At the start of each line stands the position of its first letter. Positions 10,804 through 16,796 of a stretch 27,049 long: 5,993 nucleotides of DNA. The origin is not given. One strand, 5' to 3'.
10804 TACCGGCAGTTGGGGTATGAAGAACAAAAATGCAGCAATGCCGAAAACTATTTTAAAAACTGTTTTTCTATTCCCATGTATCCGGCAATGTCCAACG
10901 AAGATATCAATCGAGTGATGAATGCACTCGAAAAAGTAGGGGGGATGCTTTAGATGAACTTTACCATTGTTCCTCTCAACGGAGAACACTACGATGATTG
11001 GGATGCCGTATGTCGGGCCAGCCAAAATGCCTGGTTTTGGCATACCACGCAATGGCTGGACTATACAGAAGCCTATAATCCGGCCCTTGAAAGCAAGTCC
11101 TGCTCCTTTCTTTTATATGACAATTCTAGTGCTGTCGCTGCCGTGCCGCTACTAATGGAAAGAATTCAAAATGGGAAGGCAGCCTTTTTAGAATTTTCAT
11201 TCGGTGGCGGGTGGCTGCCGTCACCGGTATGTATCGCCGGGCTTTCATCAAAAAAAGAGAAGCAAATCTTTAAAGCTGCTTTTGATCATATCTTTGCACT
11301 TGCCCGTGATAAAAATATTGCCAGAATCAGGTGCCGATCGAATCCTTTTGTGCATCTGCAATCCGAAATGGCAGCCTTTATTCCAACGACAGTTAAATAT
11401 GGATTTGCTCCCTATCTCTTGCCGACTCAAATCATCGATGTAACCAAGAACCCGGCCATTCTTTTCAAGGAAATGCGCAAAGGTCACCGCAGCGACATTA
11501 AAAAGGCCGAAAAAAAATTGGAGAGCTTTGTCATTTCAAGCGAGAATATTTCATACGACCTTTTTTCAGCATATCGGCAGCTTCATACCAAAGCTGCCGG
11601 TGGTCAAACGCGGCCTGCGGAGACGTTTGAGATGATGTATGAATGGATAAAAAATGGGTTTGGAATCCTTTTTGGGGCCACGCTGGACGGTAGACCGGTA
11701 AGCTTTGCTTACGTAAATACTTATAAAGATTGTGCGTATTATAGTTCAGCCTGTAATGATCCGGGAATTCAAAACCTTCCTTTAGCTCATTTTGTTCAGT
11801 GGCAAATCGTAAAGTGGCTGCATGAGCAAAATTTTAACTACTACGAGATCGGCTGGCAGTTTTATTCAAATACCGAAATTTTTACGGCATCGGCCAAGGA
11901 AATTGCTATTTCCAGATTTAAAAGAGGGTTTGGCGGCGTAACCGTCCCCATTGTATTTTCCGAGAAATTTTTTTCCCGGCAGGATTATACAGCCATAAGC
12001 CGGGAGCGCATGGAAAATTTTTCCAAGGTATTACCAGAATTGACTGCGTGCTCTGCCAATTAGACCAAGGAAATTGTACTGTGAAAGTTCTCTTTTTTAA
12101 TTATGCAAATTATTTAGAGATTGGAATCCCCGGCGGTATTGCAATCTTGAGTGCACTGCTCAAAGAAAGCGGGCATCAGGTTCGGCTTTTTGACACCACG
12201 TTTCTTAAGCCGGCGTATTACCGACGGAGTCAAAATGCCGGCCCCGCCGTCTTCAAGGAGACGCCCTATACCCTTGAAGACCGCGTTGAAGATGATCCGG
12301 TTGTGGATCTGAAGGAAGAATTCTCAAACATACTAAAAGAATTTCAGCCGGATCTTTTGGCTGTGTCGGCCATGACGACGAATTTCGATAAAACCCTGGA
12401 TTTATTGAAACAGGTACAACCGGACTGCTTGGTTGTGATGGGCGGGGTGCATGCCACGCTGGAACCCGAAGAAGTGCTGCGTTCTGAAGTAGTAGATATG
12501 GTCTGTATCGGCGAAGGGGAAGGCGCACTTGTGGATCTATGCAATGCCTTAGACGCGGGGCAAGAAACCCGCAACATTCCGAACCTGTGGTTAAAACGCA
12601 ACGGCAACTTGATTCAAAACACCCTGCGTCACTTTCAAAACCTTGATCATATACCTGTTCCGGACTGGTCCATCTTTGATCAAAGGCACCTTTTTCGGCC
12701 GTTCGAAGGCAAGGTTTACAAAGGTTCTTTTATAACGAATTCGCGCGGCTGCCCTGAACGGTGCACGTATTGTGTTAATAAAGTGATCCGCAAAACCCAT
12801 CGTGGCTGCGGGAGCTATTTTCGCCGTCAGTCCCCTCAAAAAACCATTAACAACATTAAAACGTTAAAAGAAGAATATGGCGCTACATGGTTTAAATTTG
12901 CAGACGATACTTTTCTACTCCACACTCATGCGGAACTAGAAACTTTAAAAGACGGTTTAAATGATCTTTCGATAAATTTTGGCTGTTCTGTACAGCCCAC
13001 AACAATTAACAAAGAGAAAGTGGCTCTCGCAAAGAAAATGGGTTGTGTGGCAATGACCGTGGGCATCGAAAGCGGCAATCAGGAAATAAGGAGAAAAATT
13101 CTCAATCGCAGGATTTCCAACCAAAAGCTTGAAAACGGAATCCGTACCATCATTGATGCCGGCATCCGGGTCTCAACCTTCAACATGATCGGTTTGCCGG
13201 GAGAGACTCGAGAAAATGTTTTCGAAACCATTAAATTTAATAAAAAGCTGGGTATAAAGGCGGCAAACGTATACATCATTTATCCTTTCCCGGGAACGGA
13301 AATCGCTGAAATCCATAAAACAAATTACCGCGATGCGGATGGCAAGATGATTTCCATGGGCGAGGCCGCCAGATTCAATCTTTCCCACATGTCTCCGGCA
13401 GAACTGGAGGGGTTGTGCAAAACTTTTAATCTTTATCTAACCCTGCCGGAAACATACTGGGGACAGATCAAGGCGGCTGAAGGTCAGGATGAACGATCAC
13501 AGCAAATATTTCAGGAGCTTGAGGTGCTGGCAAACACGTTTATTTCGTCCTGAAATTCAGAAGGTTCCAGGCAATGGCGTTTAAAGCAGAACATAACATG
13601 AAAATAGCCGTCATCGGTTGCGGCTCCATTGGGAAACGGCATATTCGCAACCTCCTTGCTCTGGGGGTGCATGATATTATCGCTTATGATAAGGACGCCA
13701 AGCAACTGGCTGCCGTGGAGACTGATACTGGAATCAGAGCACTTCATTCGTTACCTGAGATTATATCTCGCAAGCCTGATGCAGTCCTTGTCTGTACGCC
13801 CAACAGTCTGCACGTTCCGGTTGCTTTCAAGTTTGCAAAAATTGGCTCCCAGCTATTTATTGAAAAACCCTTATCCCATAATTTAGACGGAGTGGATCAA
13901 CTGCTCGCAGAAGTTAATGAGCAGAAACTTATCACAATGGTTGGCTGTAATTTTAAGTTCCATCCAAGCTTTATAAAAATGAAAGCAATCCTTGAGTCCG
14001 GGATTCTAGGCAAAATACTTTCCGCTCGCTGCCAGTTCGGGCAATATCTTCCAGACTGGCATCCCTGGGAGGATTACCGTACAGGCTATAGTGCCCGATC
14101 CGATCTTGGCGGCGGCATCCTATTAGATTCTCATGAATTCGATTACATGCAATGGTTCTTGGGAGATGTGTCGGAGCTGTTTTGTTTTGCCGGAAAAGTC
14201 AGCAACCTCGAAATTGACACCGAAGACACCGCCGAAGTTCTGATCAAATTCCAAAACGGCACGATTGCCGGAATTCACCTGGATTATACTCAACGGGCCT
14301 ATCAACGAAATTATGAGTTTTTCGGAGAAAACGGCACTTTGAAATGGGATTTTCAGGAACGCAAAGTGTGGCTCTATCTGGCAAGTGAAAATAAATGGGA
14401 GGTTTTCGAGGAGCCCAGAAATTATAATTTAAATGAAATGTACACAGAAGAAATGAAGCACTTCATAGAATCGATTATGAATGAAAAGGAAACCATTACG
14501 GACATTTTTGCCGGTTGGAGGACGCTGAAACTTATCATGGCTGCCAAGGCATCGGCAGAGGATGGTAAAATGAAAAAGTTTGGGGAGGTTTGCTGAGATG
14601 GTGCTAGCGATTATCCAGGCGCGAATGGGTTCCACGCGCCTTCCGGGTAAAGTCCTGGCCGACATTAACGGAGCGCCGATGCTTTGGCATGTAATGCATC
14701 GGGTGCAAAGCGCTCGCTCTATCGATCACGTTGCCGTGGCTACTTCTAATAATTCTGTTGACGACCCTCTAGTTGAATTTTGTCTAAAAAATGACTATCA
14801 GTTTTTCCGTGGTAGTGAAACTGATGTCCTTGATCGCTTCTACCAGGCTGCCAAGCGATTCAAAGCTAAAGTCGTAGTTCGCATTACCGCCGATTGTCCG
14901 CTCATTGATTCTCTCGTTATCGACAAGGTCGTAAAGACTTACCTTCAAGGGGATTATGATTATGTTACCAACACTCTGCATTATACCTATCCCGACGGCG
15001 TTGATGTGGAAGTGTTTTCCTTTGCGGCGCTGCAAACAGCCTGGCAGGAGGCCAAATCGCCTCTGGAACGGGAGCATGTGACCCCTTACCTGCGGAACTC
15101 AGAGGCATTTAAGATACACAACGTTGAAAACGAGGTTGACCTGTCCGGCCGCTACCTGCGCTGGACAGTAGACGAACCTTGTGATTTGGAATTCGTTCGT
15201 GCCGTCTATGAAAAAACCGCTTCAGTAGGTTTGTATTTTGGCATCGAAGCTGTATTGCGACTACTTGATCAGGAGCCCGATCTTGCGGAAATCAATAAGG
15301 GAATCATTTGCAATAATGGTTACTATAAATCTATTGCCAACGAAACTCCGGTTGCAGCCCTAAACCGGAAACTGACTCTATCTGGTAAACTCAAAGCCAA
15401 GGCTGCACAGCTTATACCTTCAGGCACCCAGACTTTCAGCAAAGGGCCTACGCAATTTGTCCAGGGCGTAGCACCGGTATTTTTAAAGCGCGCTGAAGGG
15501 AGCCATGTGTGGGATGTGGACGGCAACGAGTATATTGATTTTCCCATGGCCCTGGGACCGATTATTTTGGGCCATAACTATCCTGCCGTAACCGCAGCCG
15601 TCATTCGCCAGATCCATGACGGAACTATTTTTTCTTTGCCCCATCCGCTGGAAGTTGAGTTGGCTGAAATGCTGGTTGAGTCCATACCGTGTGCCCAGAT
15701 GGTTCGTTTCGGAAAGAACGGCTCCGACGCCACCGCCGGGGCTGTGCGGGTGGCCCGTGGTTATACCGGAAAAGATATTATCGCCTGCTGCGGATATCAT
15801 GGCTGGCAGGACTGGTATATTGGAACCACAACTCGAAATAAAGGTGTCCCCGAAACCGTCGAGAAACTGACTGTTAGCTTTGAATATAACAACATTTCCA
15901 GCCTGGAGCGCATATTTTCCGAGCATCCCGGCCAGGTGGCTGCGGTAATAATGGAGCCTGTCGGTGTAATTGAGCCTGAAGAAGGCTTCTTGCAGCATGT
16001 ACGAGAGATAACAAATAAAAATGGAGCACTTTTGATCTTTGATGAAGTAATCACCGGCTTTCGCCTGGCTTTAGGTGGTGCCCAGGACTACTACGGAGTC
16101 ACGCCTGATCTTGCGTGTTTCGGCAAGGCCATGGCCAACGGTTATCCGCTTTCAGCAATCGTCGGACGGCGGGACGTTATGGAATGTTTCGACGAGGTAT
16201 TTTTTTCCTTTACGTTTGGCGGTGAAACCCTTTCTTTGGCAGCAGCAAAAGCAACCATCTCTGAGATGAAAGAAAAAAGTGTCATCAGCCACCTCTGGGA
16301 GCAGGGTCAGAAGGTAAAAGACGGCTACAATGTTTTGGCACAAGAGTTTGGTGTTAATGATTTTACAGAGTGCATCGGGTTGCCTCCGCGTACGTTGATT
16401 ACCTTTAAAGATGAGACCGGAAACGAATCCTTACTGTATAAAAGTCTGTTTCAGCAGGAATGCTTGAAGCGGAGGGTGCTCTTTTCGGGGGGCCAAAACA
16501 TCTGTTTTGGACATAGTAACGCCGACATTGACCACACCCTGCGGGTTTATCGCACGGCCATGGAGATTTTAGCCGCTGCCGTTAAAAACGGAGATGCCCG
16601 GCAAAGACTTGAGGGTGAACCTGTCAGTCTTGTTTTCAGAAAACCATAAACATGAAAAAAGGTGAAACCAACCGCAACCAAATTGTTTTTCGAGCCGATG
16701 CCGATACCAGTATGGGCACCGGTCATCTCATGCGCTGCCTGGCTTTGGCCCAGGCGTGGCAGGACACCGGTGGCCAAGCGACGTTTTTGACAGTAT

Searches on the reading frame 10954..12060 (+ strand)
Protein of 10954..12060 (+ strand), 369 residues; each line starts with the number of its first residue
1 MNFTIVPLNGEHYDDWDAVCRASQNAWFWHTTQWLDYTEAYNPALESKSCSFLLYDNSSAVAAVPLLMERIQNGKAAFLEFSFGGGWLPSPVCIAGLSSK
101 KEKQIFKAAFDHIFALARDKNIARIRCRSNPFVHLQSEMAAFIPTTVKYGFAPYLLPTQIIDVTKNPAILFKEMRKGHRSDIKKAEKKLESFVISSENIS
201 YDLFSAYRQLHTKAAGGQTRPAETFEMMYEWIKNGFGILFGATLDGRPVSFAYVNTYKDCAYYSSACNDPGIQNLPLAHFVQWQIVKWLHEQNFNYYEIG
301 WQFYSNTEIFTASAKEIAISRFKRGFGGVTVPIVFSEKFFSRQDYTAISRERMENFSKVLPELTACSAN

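Call 9: search_protein_families(library=pfam, proteins=[window:10954-12060:+], max_evalue=0.001)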
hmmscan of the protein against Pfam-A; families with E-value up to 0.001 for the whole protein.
window:10954-12060:+ (369 aa): 1 family
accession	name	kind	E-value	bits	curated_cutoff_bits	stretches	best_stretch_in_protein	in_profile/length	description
PF13480.13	Acetyltransf_6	-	3e-08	34.3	22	1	178-301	3-136/143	Acetyltransferase (GNAT) domain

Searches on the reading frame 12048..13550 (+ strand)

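Call 9: search_protein_families(library=pfam, proteins=[window:12048-13550:+], max_evalue=0.001)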
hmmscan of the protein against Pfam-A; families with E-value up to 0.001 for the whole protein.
window:12048-13550:+ (501 aa): 3 families
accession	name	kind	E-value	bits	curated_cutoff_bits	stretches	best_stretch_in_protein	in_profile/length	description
PF04055.27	Radical_SAM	-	8.2e-24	85.1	29.5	1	232-397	4-165/166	Radical SAM superfamily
PF02310.24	B12-binding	-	4e-18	65.8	32.1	1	90-164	41-120/121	B12 binding domain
PF19864.5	Radical_SAM_N2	-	0.00011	22.1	29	1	126-174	86-131/151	Radical SAM proteins, N-terminal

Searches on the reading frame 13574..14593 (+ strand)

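Call 9: search_protein_families(library=pfam, proteins=[window:13574-14593:+], max_evalue=0.001)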
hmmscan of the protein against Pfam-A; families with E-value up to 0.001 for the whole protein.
window:13574-14593:+ (340 aa): 7 families
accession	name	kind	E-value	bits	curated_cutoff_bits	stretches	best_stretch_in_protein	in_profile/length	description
PF22725.1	GFO_IDH_MocA_C3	-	4.7e-23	82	27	1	133-256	1-123/124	GFO/IDH/MocA C-terminal domain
PF01408.29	GFO_IDH_MocA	-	2.5e-20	73.8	24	1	9-124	1-119/120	Oxidoreductase family, NAD-binding Rossmann fold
PF02894.22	GFO_IDH_MocA_C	-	2.1e-18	67.3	22.9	1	137-332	1-214/218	Oxidoreductase family, C-terminal alpha/beta domain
PF03807.23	F420_oxidored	-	5.5e-07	30.5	21.6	1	10-78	1-70/94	NADP oxidoreductase coenzyme F420-dependent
PF02826.25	2-Hacid_dh_C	-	1.5e-05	24.9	25.1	1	7-76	35-100/178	D-isomer specific 2-hydroxyacid dehydrogenase, NAD binding domain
PF07991.19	KARI_N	-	0.0002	21.4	20.6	1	8-82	4-75/165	Acetohydroxy acid isomeroreductase, NADPH-binding domain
PF00899.27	ThiF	-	0.00021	20.9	28.1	1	7-42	19-54/238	ThiF family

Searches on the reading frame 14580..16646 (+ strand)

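Call 9: search_protein_families(library=pfam, proteins=[window:14580-16646:+], max_evalue=0.001)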
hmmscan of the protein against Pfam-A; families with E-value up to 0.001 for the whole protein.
window:14580-16646:+ (689 aa): 3 families
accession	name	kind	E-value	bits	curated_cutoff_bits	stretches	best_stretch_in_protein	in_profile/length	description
PF00202.27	Aminotran_3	-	7.6e-55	186.7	30.5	1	298-588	9-331/403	Aminotransferase class-III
PF02348.25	CTP_transf_3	-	1.1e-37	130.4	22.6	1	10-212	2-208/217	Cytidylyltransferase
PF12804.13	NTP_transf_3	-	1.8e-07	31.9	27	1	15-130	11-120/160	MobA-like NTP transferase domain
